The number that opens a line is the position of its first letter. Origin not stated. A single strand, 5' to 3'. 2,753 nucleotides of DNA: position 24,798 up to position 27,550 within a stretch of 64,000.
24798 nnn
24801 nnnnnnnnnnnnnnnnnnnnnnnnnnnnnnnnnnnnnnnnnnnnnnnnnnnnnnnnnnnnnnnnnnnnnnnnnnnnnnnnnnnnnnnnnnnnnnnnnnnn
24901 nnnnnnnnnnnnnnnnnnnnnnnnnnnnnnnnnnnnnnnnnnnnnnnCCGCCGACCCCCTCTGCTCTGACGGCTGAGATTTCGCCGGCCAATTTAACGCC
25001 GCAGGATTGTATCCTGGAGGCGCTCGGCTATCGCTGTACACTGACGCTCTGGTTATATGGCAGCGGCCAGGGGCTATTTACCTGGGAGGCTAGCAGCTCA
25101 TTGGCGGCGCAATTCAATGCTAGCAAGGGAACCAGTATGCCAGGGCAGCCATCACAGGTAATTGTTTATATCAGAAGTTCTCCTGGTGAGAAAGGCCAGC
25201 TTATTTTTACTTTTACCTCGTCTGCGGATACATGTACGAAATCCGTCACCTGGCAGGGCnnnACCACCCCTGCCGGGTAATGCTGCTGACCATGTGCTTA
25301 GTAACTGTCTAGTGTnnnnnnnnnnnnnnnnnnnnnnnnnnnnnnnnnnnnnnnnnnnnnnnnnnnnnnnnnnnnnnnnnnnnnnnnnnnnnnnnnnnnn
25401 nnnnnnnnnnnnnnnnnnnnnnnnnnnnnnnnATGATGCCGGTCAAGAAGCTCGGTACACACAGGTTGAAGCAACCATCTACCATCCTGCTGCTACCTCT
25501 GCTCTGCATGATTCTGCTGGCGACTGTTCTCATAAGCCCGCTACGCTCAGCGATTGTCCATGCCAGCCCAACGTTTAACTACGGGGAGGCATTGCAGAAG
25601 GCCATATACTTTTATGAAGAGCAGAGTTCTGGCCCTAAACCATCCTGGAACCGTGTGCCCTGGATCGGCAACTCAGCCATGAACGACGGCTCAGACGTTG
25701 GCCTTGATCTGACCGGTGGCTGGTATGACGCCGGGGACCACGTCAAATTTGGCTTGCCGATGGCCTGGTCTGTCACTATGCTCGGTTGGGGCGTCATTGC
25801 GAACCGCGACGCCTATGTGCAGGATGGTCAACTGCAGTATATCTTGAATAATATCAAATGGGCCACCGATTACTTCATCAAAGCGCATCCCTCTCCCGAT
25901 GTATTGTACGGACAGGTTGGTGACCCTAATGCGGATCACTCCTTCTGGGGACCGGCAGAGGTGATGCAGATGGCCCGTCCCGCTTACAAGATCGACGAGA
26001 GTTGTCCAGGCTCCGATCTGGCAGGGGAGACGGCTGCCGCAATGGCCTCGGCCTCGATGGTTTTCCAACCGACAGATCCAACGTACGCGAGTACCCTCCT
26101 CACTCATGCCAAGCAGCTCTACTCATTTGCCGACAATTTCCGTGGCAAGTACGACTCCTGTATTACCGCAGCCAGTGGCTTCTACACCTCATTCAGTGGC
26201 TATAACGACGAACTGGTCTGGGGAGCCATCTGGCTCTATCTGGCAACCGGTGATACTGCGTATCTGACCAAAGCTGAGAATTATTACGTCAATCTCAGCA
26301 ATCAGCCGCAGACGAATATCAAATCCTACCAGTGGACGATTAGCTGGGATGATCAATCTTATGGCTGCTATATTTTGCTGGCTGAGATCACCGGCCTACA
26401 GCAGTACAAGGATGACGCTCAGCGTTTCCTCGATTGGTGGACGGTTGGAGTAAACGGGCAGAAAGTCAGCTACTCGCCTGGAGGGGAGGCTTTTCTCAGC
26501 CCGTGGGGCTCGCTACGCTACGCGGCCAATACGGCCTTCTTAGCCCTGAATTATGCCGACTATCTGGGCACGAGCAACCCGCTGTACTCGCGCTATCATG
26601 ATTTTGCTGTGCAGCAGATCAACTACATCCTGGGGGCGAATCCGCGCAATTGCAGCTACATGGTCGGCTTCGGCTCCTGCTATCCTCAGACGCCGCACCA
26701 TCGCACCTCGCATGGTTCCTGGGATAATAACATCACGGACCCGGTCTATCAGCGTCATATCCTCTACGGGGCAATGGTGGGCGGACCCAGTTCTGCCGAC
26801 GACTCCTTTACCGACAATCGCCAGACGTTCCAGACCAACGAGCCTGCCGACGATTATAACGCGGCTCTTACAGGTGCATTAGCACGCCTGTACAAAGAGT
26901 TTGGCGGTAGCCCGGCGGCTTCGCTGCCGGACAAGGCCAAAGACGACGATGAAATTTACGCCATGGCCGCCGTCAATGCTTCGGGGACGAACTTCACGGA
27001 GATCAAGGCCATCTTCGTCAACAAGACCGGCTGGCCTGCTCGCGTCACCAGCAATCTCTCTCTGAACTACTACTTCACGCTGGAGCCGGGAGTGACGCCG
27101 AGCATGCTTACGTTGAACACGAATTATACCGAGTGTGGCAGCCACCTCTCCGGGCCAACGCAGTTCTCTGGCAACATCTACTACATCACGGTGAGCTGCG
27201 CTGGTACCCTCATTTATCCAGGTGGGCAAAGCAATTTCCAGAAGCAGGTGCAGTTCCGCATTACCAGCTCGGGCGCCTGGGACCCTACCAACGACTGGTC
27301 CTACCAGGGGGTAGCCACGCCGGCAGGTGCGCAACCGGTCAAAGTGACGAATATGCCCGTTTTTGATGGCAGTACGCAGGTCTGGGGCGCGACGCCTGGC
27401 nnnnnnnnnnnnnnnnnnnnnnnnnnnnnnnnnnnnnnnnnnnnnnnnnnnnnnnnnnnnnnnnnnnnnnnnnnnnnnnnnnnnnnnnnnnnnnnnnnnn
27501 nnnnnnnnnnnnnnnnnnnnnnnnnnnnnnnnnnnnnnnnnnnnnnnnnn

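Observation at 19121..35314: Compact 17-kb cellulolytic locus with embedded signal-transduction genes (membrane XRE regulator; ECF sigma + WD40 anti-sigma)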

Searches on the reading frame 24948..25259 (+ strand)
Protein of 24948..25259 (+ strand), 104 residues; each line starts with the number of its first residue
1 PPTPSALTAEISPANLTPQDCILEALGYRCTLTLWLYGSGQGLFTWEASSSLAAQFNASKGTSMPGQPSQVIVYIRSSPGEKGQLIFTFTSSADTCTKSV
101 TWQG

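Call 90: search_protein_representatives(protein=window:24948-25259:+)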
Query: 104 residues. Proteins with E-value up to 0.001 (for the whole library): 73; up to 1e-10: 20; up to 1e-30: 1. The best 73 are listed.
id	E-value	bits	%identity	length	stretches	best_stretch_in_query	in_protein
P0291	1.1e-31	125.3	33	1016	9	1-102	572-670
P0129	1.4e-28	115.3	57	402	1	2-104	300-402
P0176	2.1e-28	114.7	61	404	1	1-104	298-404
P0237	2.4e-26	108.1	53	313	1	2-104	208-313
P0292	7.5e-26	106.5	54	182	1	3-104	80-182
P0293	3.9e-25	104.2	31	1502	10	6-90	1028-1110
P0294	9.3e-25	103.0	32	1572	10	10-75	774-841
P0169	7.7e-24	100.1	55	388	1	2-104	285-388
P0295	3.3e-23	98.1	38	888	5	8-103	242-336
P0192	2.3e-19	85.7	44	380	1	5-104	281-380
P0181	4.9e-18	81.4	48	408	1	6-103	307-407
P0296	1.3e-16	76.8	32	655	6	15-93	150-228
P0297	1.5e-16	76.7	33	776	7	1-102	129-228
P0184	5.3e-16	74.9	46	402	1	2-104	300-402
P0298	2.5e-15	72.7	33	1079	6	3-96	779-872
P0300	1.0e-11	61.1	43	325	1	3-104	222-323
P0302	1.3e-10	57.6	38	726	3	29-102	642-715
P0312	4.0e-08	49.6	35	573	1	1-91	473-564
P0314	1.2e-07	48.0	42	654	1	2-90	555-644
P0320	2.9e-07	46.8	37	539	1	6-90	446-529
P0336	5.3e-05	39.5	37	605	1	2-102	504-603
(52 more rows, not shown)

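Call 91: search_protein_families(library=pfam, proteins=[P0291, P0295, P0296, P0302, P0312, P0314, P0320, P0336, P0300, P0292], max_evalue=0.001)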
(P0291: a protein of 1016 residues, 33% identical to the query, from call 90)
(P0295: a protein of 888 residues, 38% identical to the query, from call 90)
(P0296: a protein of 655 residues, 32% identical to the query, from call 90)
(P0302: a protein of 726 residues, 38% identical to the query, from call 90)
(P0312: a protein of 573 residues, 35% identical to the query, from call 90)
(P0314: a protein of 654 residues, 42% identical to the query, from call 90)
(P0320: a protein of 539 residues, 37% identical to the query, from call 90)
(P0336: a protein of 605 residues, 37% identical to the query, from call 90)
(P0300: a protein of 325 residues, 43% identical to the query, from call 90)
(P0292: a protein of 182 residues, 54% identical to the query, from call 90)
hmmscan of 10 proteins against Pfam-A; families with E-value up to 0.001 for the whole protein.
P0291 (1016 aa): 7 families
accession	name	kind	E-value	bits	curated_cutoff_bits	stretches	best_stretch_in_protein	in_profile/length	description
PF24507.1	Ig_CFAP65_4th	-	9.3e-11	42.4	27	0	520-554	22-56/76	CFAP65, fourth Ig-like domain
PF22544.2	HYDIN_VesB_CFA65-like_Ig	-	3.5e-09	37.2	25.5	0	513-552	39-78/100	HYDIN/CFA65/VesB-like, Ig-like domain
PF25249.1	Ig_CFAP65_7th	-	3e-08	33.9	28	0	108-141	38-73/120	CFAP65, seventh Ig-like domain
PF22065.2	Cep192_D7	-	5.1e-07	30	27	0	620-655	61-96/125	Cep192 domain 7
PF14289.11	DUF4369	-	1.5e-06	29.1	25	0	743-764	23-44/91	Domain of unknown function (DUF4369)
PF22067.2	Cep192_D3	-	1.1e-05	25.9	27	0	698-753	15-70/99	Cep192 domain 3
PF24816.2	Ig_CFAP65__9th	-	0.00081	19.9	24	0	937-957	120-140/170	Cilia- and flagella-associated protein 65-like, Ig-like domain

P0295 (888 aa): 16 families
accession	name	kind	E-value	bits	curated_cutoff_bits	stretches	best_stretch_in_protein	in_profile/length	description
PF13360.13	PQQ_2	-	2.3e-41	142.4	27.6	4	780-881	27-133/233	Outer membrane protein assembly factor BamB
PF13570.13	Beta-prop_ACSF4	-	7.6e-21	75.3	133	2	582-778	94-292/329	Beta-alanine-activating enzyme, beta-propeller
PF01011.28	PQQ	-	4.7e-20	72.3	26.7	0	819-870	51-103/595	Glucose/ethanol/alcohol dehydrogenase, beta-propeller domain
PF22544.2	HYDIN_VesB_CFA65-like_Ig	-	7.7e-15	55.4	25.5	0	445-522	1-78/100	HYDIN/CFA65/VesB-like, Ig-like domain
PF24507.1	Ig_CFAP65_4th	-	4.5e-12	46.6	27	0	192-221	25-54/76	CFAP65, fourth Ig-like domain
PF22067.2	Cep192_D3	-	1.2e-11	45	27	0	258-315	13-70/99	Cep192 domain 3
PF14289.11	DUF4369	-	4.5e-10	40.4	25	0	410-435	23-48/91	Domain of unknown function (DUF4369)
PF25249.1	Ig_CFAP65_7th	-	7.2e-10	39.1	28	0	75-123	37-86/120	CFAP65, seventh Ig-like domain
PF22065.2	Cep192_D7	-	2.1e-08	34.5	27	0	193-221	68-96/125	Cep192 domain 7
PF19190.6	BACON_2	-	3.7e-08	33.6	25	0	447-513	2-64/94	Viral BACON domain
PF22076.2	Cep192_D6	-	1.4e-07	32.1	35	0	444-516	8-70/101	Cep192 domain 6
PF06280.18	fn3_5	-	3e-07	31.5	27.6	0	184-217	55-82/112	Fn3-like domain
PF15780.11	ASH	-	2.5e-06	28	27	0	445-523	1-83/98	Abnormal spindle-like microcephaly-assoc'd, ASPM-SPD-2-Hydin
PF00635.32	Motile_Sperm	-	2.7e-06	27.7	25.9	0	495-516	48-69/109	MSP (Major sperm protein) domain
PF23643.1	TRAPPC13_C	-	1.3e-05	25.6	27.9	0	197-222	45-70/95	Trafficking protein particle complex subunit 13, C-terminal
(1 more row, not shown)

P0296 (655 aa): 10 families
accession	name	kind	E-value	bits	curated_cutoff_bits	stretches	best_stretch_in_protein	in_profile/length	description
PF22544.2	HYDIN_VesB_CFA65-like_Ig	-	6.6e-14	52.4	25.5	0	481-527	30-77/100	HYDIN/CFA65/VesB-like, Ig-like domain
PF24507.1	Ig_CFAP65_4th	-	7.5e-10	39.5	27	0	386-425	16-55/76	CFAP65, fourth Ig-like domain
PF22076.2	Cep192_D6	-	1.8e-09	38.1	35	0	477-527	25-75/101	Cep192 domain 6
PF00635.32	Motile_Sperm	-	5.9e-08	33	25.9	0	390-418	41-69/109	MSP (Major sperm protein) domain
PF06280.18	fn3_5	-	1.6e-07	32.4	27.6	0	451-531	12-92/112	Fn3-like domain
PF22067.2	Cep192_D3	-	5.6e-07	30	27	0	265-319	15-69/99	Cep192 domain 3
PF24816.2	Ig_CFAP65__9th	-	9e-05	23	24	0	597-618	120-141/170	Cilia- and flagella-associated protein 65-like, Ig-like domain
PF02368.24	Big_2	-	0.00011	22.5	22.8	0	496-536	2-42/79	Bacterial Ig-like domain (group 2)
PF19190.6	BACON_2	-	0.00011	22.4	25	0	367-414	16-63/94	Viral BACON domain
PF22065.2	Cep192_D7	-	0.00054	20.3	27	0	392-424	64-96/125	Cep192 domain 7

P0302 (726 aa): 9 families
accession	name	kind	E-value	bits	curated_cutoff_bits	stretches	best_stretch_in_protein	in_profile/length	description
PF19190.6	BACON_2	-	2.8e-09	37.2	25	2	645-718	21-94/94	Viral BACON domain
PF22544.2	HYDIN_VesB_CFA65-like_Ig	-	3.9e-09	37.1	25.5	0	665-714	46-96/100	HYDIN/CFA65/VesB-like, Ig-like domain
PF24507.1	Ig_CFAP65_4th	-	1e-06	29.5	27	0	669-688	26-45/76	CFAP65, fourth Ig-like domain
PF22067.2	Cep192_D3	-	2.8e-06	27.8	27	0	435-491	13-68/99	Cep192 domain 3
PF13240.11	Zn_Ribbon_1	-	5.4e-06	26.5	25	1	3-24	1-22/23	zinc-ribbon domain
PF22076.2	Cep192_D6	-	1e-05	26.1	35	0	455-502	34-80/101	Cep192 domain 6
PF00635.32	Motile_Sperm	-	3.3e-05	24.1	25.9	0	671-693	49-71/109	MSP (Major sperm protein) domain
PF06280.18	fn3_5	-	7.5e-05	23.8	27.6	0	659-702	47-92/112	Fn3-like domain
PF25249.1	Ig_CFAP65_7th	-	0.00019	21.7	28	0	458-490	37-69/120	CFAP65, seventh Ig-like domain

P0312 (573 aa): 3 families
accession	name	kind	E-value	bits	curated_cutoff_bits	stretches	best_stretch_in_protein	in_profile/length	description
PF00069.31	Pkinase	-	4.1e-45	154.7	31.7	1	12-262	1-253/263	Protein kinase domain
PF07714.23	PK_Tyr_Ser-Thr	-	3.8e-33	115.3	23.1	1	14-260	3-248/258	Protein tyrosine and serine/threonine kinase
PF03109.22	ABC1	-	0.00048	19.8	22.9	0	117-161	176-220/244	ABC1 atypical kinase-like domain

P0314 (654 aa): 2 families
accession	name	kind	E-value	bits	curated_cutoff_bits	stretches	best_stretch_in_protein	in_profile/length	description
PF00069.31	Pkinase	-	4.3e-31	108.7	31.7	1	20-231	6-218/263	Protein kinase domain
PF07714.23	PK_Tyr_Ser-Thr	-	1.5e-25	90.5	23.1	1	19-260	5-248/258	Protein tyrosine and serine/threonine kinase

P0320 (539 aa): 3 families
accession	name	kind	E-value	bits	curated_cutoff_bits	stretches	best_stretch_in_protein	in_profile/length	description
PF00069.31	Pkinase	-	7.6e-46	157.1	31.7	1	12-261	1-253/263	Protein kinase domain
PF07714.23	PK_Tyr_Ser-Thr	-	2e-35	122.8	23.1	1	14-260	3-249/258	Protein tyrosine and serine/threonine kinase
PF14531.12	Kinase-like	-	5.7e-06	26.2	25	1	122-243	159-280/289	Kinase-like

P0336 (605 aa): 2 families
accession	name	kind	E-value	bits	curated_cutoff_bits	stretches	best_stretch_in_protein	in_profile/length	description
PF00069.31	Pkinase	-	2.8e-33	115.9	31.7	1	35-230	23-220/263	Protein kinase domain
PF07714.23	PK_Tyr_Ser-Thr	-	4.4e-29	102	23.1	1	29-257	15-248/258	Protein tyrosine and serine/threonine kinase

P0300 (325 aa): 3 families
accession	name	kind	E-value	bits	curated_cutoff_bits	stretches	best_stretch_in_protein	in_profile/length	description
PF01381.28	HTH_3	-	7.2e-11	42.4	23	1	8-60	1-53/55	Helix-turn-helix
PF13560.12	HTH_31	-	2.2e-10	41.1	27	1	6-61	4-60/64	Helix-turn-helix domain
PF12844.13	HTH_19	-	4.2e-05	23.8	30.2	1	7-62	3-58/64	Helix-turn-helix domain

P0292 (182 aa): 0 families
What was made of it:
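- The same outer domain is also the C-terminal domain of Ser/Thr kinases (calls 90, 91).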

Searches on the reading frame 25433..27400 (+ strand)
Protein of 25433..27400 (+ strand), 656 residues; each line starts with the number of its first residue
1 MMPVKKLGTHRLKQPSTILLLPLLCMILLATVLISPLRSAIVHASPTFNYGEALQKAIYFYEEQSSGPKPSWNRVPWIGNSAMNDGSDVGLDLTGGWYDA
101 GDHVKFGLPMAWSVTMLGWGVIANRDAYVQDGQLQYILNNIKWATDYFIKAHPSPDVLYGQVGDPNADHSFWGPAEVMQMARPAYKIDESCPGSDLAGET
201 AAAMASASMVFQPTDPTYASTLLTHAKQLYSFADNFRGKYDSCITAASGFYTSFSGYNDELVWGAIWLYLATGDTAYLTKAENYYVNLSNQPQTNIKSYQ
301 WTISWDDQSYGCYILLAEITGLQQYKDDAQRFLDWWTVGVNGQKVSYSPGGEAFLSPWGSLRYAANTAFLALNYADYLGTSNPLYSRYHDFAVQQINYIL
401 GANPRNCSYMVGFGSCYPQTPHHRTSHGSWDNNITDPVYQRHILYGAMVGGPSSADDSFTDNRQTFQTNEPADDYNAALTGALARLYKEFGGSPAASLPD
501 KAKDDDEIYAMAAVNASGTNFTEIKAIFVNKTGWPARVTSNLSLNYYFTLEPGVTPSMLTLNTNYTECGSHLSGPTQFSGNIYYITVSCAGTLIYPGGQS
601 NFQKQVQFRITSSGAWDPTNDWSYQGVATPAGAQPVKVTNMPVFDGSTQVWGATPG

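Call 44: search_solved_structures(query=window:25433-27400:+, max_evalue=1e-60)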
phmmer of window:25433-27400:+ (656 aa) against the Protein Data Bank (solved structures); distinct sequences matched with E-value up to 1e-60: 18.
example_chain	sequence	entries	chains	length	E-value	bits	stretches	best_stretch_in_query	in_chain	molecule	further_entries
1js4_A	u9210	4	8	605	6.3e-241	804.6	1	46-655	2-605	ENDO/EXOCELLULASE E4 | T. FUSCA ENDO/EXO-CELLULASE E4 CATALYTIC DOMAIN AND CELLULOSE-BINDING DOMAIN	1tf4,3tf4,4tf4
8u49_A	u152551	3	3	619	4e-196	656.5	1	48-656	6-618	Endoglucanase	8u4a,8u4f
1g87_A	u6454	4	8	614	3.5e-193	646.8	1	47-655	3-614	ENDOCELLULASE 9G | ENDOGLUCANASE 9G | ENDOGLUCANASE G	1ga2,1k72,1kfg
7unp_A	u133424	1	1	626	1.4e-172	578.8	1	48-652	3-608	Glucanase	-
5gxx_A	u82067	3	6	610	2.5e-166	558.1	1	47-656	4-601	Glucanase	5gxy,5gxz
5gy0_A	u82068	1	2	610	2e-165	555.1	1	47-656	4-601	Glucanase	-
5gy1_A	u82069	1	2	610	3.3e-165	554.4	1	47-656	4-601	Glucanase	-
2xfg_A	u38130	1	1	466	1.2e-156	526.1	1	44-491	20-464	ENDOGLUCANASE 1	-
4dod_A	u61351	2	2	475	7.4e-156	523.5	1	44-496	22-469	1,4-beta-glucanase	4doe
7v0i_A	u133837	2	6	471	4.4e-143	481.3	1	48-496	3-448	Glucanase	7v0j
1ks8_A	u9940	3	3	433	1.9e-114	386.6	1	48-486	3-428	Endo-b-1,4-glucanase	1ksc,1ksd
8ihy_A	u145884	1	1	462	5.7e-111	375.1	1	47-486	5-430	Endoglucanase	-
8ihw_A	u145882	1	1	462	6.2e-111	375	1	47-486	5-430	Endoglucanase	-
8ihx_A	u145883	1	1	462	6.3e-111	375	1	47-486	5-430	Endoglucanase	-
3wc3_A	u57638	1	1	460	7.4e-111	374.8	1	47-486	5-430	Endo-1, 4-beta-glucanase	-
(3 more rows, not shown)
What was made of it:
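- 25433..27892 (+): GH9-CBM3c-CBM2 processive endoglucanase. T. fusca E4/Cel9A catalytic domain plus CBM3c, E 6e-241 (call 44).
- Checked: GH9 is closest to T. fusca E4/Cel9A including its CBM3c (E 6e-241, call 44).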
